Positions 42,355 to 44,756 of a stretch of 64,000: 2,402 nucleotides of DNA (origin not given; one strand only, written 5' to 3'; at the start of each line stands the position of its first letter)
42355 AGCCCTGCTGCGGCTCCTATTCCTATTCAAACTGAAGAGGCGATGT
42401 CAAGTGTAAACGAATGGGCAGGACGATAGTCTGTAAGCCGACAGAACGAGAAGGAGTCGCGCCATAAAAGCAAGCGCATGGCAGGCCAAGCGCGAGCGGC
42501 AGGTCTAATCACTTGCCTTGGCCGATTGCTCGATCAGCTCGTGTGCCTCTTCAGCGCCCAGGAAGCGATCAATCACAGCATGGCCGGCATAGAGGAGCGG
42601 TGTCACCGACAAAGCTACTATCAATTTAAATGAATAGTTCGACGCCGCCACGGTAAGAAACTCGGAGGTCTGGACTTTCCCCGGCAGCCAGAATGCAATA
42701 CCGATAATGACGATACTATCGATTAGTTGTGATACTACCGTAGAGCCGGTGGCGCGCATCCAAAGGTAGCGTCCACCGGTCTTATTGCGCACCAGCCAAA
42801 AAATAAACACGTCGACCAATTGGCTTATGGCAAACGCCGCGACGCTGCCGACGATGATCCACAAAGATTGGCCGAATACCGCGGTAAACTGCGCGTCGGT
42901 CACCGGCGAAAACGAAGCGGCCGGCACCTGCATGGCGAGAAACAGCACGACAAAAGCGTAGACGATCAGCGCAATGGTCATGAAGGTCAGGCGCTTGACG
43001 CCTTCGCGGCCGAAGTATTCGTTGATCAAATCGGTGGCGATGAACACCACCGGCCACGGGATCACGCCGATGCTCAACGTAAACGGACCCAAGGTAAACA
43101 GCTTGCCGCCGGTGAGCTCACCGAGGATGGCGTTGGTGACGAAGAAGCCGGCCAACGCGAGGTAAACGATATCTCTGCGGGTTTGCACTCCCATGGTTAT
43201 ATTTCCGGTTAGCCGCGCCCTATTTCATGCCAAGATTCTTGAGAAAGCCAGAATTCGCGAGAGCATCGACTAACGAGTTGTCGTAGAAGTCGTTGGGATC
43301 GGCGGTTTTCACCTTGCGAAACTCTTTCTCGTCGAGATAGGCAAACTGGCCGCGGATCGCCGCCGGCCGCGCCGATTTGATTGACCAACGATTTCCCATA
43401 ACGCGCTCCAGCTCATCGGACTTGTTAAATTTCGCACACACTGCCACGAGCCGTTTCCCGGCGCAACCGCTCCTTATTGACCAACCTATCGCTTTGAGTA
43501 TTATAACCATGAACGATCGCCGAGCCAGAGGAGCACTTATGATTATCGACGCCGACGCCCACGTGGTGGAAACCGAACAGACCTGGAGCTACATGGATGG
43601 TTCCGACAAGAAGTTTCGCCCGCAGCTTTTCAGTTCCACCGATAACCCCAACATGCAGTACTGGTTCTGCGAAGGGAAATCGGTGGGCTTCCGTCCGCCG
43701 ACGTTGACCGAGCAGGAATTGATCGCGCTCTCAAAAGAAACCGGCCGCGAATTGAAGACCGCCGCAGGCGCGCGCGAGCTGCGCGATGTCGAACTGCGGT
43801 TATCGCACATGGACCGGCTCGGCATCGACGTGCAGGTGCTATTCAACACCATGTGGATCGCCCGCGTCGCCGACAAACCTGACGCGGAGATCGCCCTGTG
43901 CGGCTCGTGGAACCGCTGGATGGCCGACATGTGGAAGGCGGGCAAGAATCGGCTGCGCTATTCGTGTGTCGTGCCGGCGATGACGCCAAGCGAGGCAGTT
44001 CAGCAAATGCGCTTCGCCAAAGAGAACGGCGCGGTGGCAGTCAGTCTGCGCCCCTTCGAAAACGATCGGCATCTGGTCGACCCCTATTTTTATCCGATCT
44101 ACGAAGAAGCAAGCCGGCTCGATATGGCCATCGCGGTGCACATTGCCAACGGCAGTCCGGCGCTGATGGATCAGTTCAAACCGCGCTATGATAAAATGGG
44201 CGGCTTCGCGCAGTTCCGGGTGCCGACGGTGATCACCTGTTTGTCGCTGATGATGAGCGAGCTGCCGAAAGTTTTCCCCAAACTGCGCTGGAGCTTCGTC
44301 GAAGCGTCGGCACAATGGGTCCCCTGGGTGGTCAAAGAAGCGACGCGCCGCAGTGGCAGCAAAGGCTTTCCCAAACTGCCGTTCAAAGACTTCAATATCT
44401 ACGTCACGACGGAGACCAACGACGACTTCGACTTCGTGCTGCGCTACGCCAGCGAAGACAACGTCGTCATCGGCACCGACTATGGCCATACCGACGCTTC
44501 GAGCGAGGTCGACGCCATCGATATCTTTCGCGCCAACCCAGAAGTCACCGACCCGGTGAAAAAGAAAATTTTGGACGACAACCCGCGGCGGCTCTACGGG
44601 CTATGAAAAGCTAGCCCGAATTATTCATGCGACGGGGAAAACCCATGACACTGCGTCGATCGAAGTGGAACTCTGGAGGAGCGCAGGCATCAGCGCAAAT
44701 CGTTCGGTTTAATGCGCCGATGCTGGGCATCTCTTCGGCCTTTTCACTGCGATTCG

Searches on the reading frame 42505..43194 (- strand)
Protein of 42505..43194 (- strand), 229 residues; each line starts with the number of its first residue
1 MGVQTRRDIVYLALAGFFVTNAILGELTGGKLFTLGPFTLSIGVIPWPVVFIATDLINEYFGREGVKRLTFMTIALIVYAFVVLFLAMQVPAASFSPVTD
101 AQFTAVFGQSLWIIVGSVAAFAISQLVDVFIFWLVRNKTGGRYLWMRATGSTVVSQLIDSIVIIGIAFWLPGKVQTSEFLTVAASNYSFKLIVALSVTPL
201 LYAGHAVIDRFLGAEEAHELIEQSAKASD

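Call 69: search_protein_families(library=pfam, proteins=[window:42505-43194:-], max_evalue=0.0001)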
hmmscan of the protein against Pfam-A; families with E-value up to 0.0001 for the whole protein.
window:42505-43194:- (229 aa): 1 family
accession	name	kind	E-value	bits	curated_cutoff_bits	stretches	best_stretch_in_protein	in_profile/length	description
PF02592.20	Vut_1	-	7.9e-45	153.4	27.2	1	42-203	2-151/152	Putative vitamin uptake transporter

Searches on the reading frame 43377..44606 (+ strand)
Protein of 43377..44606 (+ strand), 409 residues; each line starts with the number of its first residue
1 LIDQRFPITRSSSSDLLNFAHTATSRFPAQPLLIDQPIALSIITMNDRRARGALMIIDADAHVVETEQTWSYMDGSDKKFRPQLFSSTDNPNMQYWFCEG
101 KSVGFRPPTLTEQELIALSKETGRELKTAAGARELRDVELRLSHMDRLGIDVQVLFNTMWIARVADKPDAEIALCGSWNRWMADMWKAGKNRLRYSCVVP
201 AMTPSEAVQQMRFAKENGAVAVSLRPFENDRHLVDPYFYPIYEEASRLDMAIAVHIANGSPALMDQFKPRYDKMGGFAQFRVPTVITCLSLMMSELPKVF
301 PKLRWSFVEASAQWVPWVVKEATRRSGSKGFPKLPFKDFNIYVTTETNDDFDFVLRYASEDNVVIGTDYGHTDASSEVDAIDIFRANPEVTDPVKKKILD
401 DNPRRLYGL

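Call 61: search_protein_families(library=pfam, proteins=[window:43377-44606:+], max_evalue=0.0001)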
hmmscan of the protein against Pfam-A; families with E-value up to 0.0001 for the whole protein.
window:43377-44606:+ (409 aa): 1 family
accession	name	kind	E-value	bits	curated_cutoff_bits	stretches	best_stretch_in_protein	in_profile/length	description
PF04909.20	Amidohydro_2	-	2.1e-18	67.5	26.4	1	57-409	1-289/289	Amidohydrolase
